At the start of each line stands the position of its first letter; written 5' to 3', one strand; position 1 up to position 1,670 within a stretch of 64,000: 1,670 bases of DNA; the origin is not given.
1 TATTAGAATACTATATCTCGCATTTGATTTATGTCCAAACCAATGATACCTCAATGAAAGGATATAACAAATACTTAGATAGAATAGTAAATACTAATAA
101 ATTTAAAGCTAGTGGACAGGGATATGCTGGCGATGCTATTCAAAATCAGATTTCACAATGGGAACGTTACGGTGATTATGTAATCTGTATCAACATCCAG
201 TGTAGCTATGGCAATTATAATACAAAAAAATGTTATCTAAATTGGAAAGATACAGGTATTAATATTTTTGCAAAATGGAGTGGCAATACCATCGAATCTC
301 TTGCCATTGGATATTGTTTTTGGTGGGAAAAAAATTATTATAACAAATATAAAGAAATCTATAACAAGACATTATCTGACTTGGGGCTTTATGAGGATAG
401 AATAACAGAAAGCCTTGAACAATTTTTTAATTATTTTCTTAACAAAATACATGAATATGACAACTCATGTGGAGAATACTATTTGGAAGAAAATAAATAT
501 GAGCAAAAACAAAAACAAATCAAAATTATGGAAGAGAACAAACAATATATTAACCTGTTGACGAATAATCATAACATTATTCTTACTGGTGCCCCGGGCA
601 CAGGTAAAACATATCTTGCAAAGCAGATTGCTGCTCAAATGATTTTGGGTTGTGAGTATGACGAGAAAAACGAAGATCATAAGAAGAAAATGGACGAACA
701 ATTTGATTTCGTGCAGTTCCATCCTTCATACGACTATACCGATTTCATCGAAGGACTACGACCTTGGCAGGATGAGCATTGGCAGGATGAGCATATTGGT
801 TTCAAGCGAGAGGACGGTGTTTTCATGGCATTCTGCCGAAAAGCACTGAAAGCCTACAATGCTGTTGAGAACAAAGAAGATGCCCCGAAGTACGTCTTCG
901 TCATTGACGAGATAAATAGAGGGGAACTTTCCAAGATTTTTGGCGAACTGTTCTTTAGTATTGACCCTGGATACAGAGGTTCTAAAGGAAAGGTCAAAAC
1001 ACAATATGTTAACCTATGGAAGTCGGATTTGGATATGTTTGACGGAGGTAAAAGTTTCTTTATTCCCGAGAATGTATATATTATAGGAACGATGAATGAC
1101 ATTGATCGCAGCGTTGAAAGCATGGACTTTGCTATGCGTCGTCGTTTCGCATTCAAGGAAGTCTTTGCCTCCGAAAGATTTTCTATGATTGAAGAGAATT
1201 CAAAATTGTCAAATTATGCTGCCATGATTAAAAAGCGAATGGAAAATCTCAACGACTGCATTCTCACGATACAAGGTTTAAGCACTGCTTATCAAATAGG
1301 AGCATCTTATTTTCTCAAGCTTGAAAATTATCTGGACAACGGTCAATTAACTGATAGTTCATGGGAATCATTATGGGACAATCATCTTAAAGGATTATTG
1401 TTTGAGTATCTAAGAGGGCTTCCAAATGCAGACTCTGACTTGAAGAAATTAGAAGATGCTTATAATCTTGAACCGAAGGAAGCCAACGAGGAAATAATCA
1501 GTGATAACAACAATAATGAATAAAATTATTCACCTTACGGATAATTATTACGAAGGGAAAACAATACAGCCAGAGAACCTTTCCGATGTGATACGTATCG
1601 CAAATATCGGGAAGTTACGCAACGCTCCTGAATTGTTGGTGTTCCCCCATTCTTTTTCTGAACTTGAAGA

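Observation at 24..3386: McrB-McrC plus a translationally coupled single-HKD (PLD) nuclease: a three-gene type IV-like module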

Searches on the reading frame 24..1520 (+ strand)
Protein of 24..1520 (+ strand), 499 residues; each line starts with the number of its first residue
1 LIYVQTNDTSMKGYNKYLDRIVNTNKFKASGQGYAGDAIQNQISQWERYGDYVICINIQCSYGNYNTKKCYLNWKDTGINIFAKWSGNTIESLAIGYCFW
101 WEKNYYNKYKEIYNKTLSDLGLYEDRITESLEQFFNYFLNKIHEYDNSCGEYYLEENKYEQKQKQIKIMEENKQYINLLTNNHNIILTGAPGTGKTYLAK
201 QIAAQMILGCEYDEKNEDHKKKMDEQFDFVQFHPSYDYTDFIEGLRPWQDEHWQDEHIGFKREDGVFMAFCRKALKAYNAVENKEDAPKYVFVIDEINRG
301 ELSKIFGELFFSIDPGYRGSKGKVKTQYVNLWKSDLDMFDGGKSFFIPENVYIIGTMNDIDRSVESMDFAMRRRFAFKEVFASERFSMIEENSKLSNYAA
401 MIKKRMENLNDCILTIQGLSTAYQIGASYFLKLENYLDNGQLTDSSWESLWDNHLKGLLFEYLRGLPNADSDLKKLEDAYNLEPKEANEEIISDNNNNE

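Call 3: search_protein_families(library=pfam, proteins=[window:24-1520:+], max_evalue=0.01)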
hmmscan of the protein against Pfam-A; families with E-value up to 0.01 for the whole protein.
window:24-1520:+ (499 aa): 17 families
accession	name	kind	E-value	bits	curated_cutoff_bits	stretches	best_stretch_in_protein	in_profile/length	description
PF07728.20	AAA_5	-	3.9e-14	53.3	22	1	184-375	1-139/139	AAA domain (dynein-related subfamily)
PF20720.3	nSTAND3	-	7.8e-07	29.3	27.2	1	173-210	8-46/155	Novel STAND NTPase 3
PF00004.35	AAA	-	6.5e-06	27.1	21.2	1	185-376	1-124/131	ATPase family associated with various cellular activities (AAA)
PF01695.23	IstB_IS21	-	5.5e-05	23.2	24.1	1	175-207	85-117/238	IstB-like ATP binding protein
PF02562.22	PhoH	-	7.8e-05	22.7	27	1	170-208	7-45/205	PhoH-like protein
PF01078.27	Mg_chelatase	-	0.00034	20.5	20.3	1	180-204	20-44/207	Magnesium chelatase, subunit ChlI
PF13481.12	AAA_25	-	0.00076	19.6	27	1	178-211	29-62/195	AAA domain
PF13245.12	AAA_19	-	0.00087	19.9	25.1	1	176-206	5-35/134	AAA domain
PF13238.12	AAA_18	-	0.00097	20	29.4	1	185-220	1-33/128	AAA domain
PF13521.12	AAA_28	-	0.0011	19.6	27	1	185-205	2-22/164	AAA domain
PF13173.12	AAA_14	-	0.0013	19.2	27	0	182-219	2-44/129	AAA domain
PF13401.12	AAA_22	-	0.0019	18.9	27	1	184-242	7-51/130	AAA domain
PF13479.12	AAA_24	-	0.002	18.4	27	1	182-297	2-73/195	AAA domain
PF24883.2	NPHP3_N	-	0.0052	17.4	24.8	0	171-206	8-46/164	Nephrocystin 3, N-terminal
PF04851.21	ResIII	-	0.0058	17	22.5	0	160-206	3-47/164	Type III restriction enzyme, res subunit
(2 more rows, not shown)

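Call 4: search_protein_families(library=padloc, proteins=[window:24-1520:+], max_evalue=0.01)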
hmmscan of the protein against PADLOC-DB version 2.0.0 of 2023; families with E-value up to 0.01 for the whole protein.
window:24-1520:+ (499 aa): 10 families
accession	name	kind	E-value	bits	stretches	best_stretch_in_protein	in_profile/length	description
PDLC03547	REase_II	-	1.2e-15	55.1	1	133-416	218-480/585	Type II restriction enzyme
PDLC03448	REase_II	-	4.7e-12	42.8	1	258-387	599-728/857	Type II restriction enzyme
PDLC02196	IetA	-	1.1e-05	23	1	150-207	89-147/374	-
PDLC04232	IetA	-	7.3e-05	20.3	1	179-208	113-142/330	-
PDLC04140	mad8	-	9.5e-05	20.1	1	179-207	24-52/314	mads_8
PDLC00268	PtuA1|PtuA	-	0.00011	19.8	1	165-228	7-69/411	AAA ATPase domain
PDLC04547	PDC-M26A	-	0.00023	17.8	1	173-204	323-354/724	-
PDLC02195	IetA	-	0.00025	18.5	1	181-207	136-162/395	-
PDLC00915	TRIP13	-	0.001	16.6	1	185-206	66-87/302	TRIP13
PDLC04476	PDC-M16A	-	0.0085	12.5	0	161-206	5-49/691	-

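Call 5: search_protein_families(library=ncbifam, proteins=[window:24-1520:+], max_evalue=0.01)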
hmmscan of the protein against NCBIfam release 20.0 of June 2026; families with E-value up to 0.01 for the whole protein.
window:24-1520:+ (499 aa): 15 families
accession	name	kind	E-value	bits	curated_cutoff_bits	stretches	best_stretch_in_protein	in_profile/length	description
NF008457.0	PRK11331.1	equivalog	1.1e-39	136.5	637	1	175-447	187-424/459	5-methylcytosine-specific restriction enzyme subunit McrB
NF005304.0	PRK06835.1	equivalog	7e-07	28.6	215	1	152-207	148-208/330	ATP-binding protein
TIGR01448.2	helicase_RecD2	equivalog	2.4e-06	26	500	1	124-203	279-352/713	SF1B family DNA helicase RecD2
NF038214.1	IS21_help_AAA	equivalog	7e-06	25.9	200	1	177-207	85-115/232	IS21-like element helper ATPase IstB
NF007827.1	PRK10536.1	equivalog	0.00014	21.3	380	1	169-211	53-95/253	phosphate starvation-inducible protein PhoH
NF042959.1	IteA_antiphage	equivalog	0.00022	20.5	510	1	152-207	94-150/367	anti-phage ATPase IteA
TIGR01447.1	recD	equivalog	0.0003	19.5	310.15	1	119-205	105-186/597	exodeoxyribonuclease V subunit alpha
NF005992.0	PRK08116.1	subfamily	0.00044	19.5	189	1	146-207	76-139/269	hypothetical protein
NF005931.1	PRK07952.1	equivalog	0.0011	18.6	357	1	157-208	73-125/246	replicative helicase loader DnaC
TIGR00368.1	TIGR00368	hypoth_equivalog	0.0017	17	362.4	1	163-204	191-233/499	YifB family Mg chelatase-like AAA ATPase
TIGR02928.1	TIGR02928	subfamily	0.0033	16.3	181.3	1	158-207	16-65/366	orc1/cdc6 family replication initiation protein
TIGR01241.2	FtsH_fam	equivalog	0.0034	16.2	600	1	184-204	197-217/598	ATP-dependent zinc metalloprotease FtsH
NF006606.0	PRK09165.1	equivalog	0.0035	16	540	1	132-224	170-259/497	replicative DNA helicase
NF003745.1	PRK05342.1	equivalog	0.0037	16.2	359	1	164-205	92-132/418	ATP-dependent Clp protease ATP-binding subunit ClpX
NF003069.1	PRK03992.1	subfamily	0.0075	15.5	500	0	183-205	166-188/379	proteasome-activating nucleotidase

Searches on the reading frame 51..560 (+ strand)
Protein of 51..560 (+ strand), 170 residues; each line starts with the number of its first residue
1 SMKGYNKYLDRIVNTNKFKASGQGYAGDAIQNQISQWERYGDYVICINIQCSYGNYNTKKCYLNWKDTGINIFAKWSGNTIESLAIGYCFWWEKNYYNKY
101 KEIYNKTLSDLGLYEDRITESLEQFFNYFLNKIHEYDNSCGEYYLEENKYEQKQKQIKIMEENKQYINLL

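Call 65: search_protein_families(library=pfam, proteins=[window:51-560:+], max_evalue=10)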
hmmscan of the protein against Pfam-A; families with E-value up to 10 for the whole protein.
window:51-560:+ (170 aa): 1 family
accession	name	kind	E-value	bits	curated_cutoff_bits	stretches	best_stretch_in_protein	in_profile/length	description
PF15353.11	HECA_N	-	0.026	15.1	27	1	43-73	26-56/102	Headcase N-terminal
